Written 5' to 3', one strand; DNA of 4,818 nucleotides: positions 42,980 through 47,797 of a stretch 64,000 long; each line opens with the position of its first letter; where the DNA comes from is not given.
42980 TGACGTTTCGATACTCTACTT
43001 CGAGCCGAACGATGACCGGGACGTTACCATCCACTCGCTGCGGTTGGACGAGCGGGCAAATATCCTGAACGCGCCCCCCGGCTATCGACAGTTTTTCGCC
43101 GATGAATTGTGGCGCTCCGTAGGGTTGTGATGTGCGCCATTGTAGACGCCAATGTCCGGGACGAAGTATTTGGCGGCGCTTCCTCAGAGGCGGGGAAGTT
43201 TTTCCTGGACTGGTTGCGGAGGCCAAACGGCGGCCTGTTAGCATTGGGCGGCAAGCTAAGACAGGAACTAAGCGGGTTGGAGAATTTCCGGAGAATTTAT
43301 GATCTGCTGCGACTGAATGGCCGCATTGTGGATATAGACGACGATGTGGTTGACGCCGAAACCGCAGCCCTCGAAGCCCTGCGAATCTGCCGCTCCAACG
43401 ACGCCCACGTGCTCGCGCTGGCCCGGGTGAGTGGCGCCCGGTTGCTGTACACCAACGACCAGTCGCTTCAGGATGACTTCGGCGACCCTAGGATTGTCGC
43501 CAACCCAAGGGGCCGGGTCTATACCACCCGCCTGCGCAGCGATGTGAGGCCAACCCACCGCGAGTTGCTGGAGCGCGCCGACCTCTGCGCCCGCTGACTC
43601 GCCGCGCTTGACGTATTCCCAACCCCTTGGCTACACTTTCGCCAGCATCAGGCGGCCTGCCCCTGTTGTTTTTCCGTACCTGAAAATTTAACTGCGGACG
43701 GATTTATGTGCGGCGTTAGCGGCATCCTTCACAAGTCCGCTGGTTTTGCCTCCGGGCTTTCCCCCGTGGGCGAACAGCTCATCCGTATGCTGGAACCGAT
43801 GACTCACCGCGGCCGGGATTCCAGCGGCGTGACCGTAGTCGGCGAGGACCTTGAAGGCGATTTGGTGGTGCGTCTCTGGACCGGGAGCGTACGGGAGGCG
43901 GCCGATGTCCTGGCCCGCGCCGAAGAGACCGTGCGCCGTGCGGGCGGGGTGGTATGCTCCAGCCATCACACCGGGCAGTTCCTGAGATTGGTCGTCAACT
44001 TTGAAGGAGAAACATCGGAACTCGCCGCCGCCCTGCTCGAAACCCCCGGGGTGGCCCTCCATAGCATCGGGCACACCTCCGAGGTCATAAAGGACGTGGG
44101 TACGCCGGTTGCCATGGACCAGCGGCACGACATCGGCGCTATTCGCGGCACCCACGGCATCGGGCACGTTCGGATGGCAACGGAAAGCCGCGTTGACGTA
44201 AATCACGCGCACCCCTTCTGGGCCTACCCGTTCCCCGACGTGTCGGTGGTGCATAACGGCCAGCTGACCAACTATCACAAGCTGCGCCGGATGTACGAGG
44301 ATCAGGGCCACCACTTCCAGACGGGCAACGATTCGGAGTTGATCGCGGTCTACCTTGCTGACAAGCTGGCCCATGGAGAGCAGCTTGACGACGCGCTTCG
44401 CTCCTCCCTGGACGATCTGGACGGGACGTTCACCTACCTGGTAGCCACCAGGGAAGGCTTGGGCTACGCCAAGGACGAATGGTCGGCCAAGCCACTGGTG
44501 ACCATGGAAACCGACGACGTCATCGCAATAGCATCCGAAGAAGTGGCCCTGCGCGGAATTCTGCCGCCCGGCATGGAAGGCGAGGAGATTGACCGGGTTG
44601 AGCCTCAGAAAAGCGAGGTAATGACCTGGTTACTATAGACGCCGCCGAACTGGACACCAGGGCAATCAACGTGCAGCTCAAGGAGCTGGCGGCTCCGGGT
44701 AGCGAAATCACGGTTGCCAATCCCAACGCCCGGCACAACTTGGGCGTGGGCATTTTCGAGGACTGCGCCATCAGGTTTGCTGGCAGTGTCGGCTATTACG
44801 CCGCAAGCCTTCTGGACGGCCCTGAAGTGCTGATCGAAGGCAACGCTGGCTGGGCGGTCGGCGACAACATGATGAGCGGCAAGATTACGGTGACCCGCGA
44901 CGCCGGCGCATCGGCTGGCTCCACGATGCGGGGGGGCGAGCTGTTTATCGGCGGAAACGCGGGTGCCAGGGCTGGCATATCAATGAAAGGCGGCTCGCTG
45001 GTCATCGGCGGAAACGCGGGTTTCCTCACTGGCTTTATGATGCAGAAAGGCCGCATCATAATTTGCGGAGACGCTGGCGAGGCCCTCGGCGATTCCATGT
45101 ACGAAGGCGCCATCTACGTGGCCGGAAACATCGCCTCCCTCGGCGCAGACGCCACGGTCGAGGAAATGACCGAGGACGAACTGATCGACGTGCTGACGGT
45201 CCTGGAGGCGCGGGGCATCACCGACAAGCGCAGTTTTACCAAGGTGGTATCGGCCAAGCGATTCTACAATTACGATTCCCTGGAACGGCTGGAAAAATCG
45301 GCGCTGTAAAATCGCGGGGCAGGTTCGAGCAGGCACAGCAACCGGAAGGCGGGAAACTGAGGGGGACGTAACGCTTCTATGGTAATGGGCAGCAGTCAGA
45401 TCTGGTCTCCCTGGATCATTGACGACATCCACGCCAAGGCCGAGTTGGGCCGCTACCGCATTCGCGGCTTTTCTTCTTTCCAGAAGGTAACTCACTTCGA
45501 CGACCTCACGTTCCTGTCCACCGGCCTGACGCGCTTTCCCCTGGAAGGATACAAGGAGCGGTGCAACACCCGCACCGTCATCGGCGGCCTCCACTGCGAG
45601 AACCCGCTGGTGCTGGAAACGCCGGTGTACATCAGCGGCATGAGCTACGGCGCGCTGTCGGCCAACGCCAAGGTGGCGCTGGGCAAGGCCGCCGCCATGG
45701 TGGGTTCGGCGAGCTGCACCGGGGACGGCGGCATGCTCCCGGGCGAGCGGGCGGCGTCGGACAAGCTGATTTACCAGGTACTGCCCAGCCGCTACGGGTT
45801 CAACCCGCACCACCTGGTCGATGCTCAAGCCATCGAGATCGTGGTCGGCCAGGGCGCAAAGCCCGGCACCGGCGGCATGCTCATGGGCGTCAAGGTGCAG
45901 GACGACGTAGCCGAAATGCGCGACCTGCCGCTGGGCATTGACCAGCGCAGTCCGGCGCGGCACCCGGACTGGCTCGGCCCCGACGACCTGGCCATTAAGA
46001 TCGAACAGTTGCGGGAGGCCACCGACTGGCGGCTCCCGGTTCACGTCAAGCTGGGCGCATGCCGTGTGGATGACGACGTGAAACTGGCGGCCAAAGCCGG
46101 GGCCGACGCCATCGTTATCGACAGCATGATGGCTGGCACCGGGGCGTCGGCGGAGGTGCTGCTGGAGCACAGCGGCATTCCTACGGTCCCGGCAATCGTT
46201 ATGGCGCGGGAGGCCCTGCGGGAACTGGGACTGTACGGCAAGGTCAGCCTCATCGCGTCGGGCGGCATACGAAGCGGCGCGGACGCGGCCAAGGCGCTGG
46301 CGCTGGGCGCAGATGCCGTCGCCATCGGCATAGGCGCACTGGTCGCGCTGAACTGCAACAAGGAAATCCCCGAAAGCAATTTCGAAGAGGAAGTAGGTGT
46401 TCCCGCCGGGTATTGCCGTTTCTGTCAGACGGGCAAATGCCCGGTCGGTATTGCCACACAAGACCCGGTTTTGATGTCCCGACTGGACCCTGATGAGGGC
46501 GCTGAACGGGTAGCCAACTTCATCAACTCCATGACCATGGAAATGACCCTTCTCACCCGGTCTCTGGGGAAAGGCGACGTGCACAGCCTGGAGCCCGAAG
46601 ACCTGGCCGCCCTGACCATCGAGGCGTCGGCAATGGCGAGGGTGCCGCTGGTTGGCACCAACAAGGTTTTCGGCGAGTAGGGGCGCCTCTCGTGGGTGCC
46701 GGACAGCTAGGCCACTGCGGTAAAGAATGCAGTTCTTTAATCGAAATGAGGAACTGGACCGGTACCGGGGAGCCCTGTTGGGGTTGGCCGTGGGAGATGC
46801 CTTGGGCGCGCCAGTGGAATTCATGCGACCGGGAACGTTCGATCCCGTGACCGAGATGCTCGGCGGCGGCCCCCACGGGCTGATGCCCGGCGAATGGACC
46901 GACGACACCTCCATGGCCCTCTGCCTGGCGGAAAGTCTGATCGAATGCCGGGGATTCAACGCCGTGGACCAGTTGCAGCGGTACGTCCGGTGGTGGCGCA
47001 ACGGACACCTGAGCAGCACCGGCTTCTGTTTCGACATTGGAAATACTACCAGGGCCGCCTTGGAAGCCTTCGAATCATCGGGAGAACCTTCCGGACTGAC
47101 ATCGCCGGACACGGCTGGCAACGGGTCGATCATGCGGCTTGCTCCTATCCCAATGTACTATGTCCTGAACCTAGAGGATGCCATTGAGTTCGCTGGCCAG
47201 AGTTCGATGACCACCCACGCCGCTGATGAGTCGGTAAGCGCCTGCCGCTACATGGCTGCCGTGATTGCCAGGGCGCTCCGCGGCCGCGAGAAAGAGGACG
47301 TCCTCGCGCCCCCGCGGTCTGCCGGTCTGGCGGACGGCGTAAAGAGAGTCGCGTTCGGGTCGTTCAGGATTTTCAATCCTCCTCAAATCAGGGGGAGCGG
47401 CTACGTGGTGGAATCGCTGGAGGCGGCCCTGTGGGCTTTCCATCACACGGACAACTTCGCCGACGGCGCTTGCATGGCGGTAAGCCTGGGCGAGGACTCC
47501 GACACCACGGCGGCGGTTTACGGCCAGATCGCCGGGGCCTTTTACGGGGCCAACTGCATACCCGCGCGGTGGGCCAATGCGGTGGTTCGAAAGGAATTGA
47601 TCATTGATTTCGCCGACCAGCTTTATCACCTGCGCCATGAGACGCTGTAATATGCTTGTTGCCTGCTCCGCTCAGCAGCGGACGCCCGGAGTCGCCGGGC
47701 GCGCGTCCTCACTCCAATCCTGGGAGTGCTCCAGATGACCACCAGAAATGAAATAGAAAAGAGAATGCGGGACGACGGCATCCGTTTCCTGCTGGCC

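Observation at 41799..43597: Translationally coupled ABC-type ATPase (DUF3696-like) plus PIN-like nuclease: candidate two-gene defence module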

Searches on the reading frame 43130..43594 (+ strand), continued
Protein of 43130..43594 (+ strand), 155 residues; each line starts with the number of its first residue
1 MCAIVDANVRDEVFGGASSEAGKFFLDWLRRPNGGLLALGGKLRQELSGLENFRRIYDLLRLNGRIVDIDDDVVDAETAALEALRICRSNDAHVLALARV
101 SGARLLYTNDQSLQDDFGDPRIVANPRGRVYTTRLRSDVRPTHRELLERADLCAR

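Call 77: find_related_loci(query=A6, collection=genome_contigs, flank=5000)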
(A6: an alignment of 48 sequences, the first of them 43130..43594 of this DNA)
Query A6 (155 aa) in genome_contigs; peptide patterns used: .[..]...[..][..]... (x = any residue, [..] = any of these).
600 stretches matched a pattern (row limit reached: there are more); 474 encode a relative of the query (tblastn E <= 1e-3); the best 80 are kept; 80 distinct loci.
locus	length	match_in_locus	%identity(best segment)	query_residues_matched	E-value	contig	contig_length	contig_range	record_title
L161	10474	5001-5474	77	1-155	6e-78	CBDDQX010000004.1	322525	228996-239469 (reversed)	MAG: Dehalococcoidia bacterium isolate 8444951f-8005-4b54-b322-73b6ad57e0fa genome assembly, contig: contig_4, whole gen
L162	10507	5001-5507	67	1-155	7e-65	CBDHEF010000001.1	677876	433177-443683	MAG: Dehalococcoidia bacterium isolate e9382ad7-4ca3-4796-a74a-760c8ad60130 genome assembly, contig: contig_1, whole gen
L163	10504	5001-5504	67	1-154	1e-63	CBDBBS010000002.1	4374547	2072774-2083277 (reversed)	MAG: Dehalococcoidia bacterium isolate ddb4ac3d-8f21-48f8-a382-dd94587b0ab6 genome assembly, contig: contig_2, whole gen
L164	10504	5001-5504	63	1-154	9e-62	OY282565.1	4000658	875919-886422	MAG: uncultured Dehalococcoidia bacterium genome assembly, chromosome: 1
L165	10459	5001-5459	62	1-153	2e-56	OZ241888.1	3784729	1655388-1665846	MAG: Dehalococcoidia bacterium isolate 46affbec-5afd-4908-a2aa-6a71a6f589da genome assembly, chromosome: 1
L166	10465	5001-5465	59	1-154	3e-56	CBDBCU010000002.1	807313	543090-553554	MAG: Dehalococcoidia bacterium isolate b7e64017-226b-4aac-beac-0e83de6cf32f genome assembly, contig: contig_2, whole gen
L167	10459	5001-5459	62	1-155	7e-56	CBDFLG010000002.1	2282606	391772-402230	MAG: Dehalococcoidia bacterium isolate efce6ea5-ba2a-426c-ac69-3e93deb07a8c genome assembly, contig: contig_2, whole gen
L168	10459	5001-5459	61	1-153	2e-53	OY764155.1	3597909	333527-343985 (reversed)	MAG: Dehalococcoidia bacterium isolate 8f8fc053-1767-4988-ba26-2aa978362f9c genome assembly, chromosome: 1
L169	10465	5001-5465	60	1-154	2e-53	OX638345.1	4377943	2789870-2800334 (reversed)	MAG: uncultured Dehalococcoidia bacterium isolate 64bd3295-a2ac-4bb0-a587-f708157bf7f0 genome assembly, chromosome: 1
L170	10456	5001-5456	55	1-154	7e-50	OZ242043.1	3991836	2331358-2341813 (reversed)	MAG: Dehalococcoidia bacterium isolate 85f8f78b-f575-40e1-bce2-50f1b814b5fa genome assembly, chromosome: 1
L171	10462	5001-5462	56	1-155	2e-47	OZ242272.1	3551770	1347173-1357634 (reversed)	MAG: Chloroflexota bacterium isolate e1420fa2-ce91-4a5a-b5ce-1a2ec9efecdf genome assembly, chromosome: 1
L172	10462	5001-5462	56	1-153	1e-49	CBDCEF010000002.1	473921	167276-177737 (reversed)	MAG: Dehalococcoidia bacterium isolate c259e03a-9b86-4cdb-a37a-9c02718a3515 genome assembly, contig: contig_2, whole gen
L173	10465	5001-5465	56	1-154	1e-49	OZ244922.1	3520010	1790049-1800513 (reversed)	MAG: Chloroflexota bacterium isolate ead8ffbb-32b5-46cb-8623-33c4fc8e8bc9 genome assembly, chromosome: 1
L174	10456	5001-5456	57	1-154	3e-47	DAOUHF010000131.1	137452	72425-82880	MAG TPA_asm: Dehalococcoidia bacterium isolate S1_43 k129_1723156, whole genome shotgun sequence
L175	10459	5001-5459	53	1-154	1e-46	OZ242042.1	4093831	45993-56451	MAG: Dehalococcoidia bacterium isolate f9cecd87-683c-406e-b8e3-528e430a091d genome assembly, chromosome: 1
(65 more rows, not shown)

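Call 84: find_related_loci(query=A6, collection=viral_contigs, flank=8000)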
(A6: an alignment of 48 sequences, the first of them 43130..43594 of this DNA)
Query A6 (155 aa) in viral_contigs; peptide patterns used: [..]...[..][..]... (x = any residue, [..] = any of these).
31 stretches matched a pattern, but none encodes a relative of the query by tblastn (E <= 1e-3).

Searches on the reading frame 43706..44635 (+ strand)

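Call 73: search_protein_families(library=pfam, proteins=[window:43706-44635:+], max_evalue=0.01)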
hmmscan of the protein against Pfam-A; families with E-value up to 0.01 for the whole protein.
window:43706-44635:+ (310 aa): 3 families
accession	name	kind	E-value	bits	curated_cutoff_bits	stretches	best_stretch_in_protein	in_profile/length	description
PF13522.11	GATase_6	-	1.5e-17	64.3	27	1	145-278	7-130/130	Glutamine amidotransferase domain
PF13537.11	GATase_7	-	3e-15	56.8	25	1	166-282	11-121/123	Glutamine amidotransferase domain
PF13230.11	GATase_4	-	2.3e-05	23.9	23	1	146-227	69-147/272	Glutamine amidotransferases class-II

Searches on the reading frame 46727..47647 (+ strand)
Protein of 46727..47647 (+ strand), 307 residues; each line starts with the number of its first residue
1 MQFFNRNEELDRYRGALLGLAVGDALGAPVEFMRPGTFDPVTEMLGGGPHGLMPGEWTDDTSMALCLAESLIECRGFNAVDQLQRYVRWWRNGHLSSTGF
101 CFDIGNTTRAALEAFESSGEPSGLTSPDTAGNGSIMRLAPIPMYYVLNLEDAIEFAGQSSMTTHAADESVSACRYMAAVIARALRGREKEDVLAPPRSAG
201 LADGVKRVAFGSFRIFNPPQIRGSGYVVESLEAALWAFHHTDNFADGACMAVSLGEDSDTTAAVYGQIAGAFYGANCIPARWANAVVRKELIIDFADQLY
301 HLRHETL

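Call 73: search_protein_families(library=pfam, proteins=[window:46727-47647:+], max_evalue=0.01)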
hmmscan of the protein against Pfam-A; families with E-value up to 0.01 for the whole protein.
window:46727-47647:+ (307 aa): 1 family
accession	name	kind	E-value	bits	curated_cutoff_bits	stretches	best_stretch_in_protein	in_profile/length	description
PF03747.19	ADP_ribosyl_GH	-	4e-78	263.4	26.2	1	15-281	1-287/287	ADP-ribosylglycohydrolase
